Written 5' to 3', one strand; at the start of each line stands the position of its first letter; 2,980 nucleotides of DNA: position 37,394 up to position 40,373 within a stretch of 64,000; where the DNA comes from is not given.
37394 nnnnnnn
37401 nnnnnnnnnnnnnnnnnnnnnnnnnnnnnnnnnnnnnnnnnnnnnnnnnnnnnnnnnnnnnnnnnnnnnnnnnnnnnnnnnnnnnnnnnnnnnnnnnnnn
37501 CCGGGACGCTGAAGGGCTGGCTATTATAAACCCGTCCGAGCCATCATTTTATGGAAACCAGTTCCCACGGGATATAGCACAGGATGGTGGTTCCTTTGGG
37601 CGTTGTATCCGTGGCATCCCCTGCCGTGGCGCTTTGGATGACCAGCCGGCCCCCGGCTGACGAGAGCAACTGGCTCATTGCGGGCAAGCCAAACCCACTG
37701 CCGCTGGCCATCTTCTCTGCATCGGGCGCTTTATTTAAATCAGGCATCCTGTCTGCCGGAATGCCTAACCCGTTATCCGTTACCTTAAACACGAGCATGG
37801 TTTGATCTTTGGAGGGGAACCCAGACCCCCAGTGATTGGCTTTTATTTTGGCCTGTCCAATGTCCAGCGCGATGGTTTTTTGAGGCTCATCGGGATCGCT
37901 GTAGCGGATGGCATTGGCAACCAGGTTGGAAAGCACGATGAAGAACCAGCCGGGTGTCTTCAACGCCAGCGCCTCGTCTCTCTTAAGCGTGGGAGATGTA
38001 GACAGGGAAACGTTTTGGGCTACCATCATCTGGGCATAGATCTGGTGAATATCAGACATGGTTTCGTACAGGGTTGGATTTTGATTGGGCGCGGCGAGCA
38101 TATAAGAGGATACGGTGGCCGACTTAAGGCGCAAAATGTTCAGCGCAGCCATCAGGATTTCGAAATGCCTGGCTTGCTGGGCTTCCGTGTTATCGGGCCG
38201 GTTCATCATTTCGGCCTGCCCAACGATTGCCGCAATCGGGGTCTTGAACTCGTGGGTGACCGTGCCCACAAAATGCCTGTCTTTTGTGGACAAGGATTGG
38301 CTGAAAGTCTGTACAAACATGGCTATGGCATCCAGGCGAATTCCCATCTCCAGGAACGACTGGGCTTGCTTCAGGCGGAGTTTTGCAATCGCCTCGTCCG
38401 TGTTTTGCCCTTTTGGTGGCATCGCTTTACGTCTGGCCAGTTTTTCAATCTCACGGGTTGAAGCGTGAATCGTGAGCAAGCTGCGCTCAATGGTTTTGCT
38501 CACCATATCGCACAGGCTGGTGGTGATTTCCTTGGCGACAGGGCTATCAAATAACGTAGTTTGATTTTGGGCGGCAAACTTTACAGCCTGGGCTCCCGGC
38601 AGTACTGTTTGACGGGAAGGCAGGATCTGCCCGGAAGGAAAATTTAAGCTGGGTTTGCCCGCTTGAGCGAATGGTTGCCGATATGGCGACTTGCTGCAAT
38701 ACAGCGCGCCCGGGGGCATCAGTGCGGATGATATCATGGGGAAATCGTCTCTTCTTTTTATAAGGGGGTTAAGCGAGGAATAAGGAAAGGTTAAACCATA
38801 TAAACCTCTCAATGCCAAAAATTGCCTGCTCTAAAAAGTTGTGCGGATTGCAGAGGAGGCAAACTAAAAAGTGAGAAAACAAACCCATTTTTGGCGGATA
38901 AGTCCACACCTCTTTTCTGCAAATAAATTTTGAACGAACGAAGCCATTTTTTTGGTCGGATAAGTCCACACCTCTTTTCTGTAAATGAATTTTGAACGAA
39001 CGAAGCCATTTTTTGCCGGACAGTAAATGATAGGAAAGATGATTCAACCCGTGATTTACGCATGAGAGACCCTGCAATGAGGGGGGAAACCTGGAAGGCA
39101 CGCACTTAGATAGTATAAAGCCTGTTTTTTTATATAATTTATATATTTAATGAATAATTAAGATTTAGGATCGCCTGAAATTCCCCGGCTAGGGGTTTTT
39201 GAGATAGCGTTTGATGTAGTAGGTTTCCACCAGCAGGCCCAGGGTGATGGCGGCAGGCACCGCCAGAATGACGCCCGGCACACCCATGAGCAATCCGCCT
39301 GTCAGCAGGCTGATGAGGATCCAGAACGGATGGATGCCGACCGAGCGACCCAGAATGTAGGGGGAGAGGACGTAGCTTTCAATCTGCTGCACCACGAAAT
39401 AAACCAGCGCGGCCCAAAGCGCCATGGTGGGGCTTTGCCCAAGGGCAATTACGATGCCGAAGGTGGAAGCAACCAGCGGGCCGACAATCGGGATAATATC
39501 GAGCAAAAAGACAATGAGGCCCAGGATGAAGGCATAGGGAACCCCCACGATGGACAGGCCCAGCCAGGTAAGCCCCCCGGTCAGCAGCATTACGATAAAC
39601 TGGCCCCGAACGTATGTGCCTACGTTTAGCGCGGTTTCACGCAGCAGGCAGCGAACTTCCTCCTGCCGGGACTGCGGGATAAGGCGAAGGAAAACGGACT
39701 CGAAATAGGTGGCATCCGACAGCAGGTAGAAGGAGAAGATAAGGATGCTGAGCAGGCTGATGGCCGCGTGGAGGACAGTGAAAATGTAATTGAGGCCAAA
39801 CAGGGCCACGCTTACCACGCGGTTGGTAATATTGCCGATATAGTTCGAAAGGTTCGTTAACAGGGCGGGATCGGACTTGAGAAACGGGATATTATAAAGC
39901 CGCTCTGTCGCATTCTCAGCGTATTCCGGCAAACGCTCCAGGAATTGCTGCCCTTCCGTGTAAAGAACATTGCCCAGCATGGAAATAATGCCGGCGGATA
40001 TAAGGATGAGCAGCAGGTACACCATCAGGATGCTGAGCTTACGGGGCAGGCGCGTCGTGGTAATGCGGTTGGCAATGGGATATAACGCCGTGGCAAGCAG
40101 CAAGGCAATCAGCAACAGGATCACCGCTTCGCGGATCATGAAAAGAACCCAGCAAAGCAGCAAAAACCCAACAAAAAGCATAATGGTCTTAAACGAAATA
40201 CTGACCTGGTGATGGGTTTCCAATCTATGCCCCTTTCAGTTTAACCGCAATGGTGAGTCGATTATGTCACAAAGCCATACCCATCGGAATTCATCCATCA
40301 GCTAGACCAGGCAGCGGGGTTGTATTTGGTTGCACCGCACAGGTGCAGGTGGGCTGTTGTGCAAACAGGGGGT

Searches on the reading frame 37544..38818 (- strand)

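Call 21: search_protein_families(library=ncbifam, proteins=[window:37544-38818:-], max_evalue=0.00001)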
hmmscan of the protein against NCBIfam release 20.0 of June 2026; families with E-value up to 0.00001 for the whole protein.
window:37544-38818:- (424 aa): 15 families
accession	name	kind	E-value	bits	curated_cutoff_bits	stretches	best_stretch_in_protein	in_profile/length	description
TIGR02966.1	phoR_proteo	equivalog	1.6e-14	53.7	334.2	1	174-398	108-323/333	phosphate regulon sensor histidine kinase PhoR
NF046044.1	PnpS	equivalog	3.7e-14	52.5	400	1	175-397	165-378/390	two-component system histidine kinase PnpS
NF008025.0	PRK10755.1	equivalog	6.7e-12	44.8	314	1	148-399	112-344/362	two-component system sensor histidine kinase PmrB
NF008312.0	PRK11100.1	equivalog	1.3e-11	44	356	1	160-400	234-464/477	two-component system sensor histidine kinase CreC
NF008302.0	PRK11091.1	equivalog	1e-10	40.5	838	1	178-399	281-494/779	aerobic respiration two-component sensor histidine kinase ArcB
NF041735.1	hist_kin_RppB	equivalog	1.3e-09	37.4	400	1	180-397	216-426/438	two-component system sensor histidine kinase RppB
TIGR02956.1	TMAO_torS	equivalog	8.2e-09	34.1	676.5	1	182-397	466-669/967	TMAO reductase system sensor histidine kinase/response regulator TorS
NF007898.0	PRK10604.1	equivalog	1.3e-08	34.5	478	1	145-402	181-415/433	two-component system sensor histidine kinase RstB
NF041947.1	LuxQ_Vibrio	equivalog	2.6e-08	32.2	1200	1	182-398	474-684/843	quorum-sensing autoinducer 2 sensor kinase/phosphatase LuxQ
NF011874.0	PRK15347.1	equivalog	3.2e-07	28.8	852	0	338-399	541-603/921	two component system sensor kinase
NF008235.0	PRK11006.1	equivalog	3.5e-07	29.4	390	1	174-399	198-412/431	phosphate regulon sensor histidine kinase PhoR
NF033092.0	HK_WalK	equivalog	5.4e-07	28.6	725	1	171-398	363-582/594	cell wall metabolism sensor histidine kinase WalK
NF052314.1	T9SS_HK_PorY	subfamily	7.3e-07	28.6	350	1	180-326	211-356/418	PorY family sensor histidine kinase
NF007004.0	PRK09467.1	equivalog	4.1e-06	25.9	415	0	181-400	232-426/440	two-component system sensor histidine kinase EnvZ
NF045595.1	HK_scytonemin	equivalog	4.6e-06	25.3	865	0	175-399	410-624/637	scytonemin biosynthesis sensor histidine kinase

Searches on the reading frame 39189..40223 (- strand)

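Call 21: search_protein_families(library=ncbifam, proteins=[window:39189-40223:-], max_evalue=0.00001)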
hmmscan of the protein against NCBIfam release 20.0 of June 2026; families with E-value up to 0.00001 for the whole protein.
window:39189-40223:- (344 aa): 3 families
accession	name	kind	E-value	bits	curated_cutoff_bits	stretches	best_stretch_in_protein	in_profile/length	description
TIGR02872.1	spore_ytvI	equivalog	1.1e-30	107.3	198.15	1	12-329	1-333/341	sporulation integral membrane protein YtvI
NF045801.1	efflux_ABUW_0982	equivalog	1.1e-27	97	675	1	129-332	138-340/392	chloramphenicol efflux transporter CxpE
NF008930.0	PRK12287.1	subfamily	7.6e-19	68.5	318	1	14-333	15-326/344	AI-2E family transporter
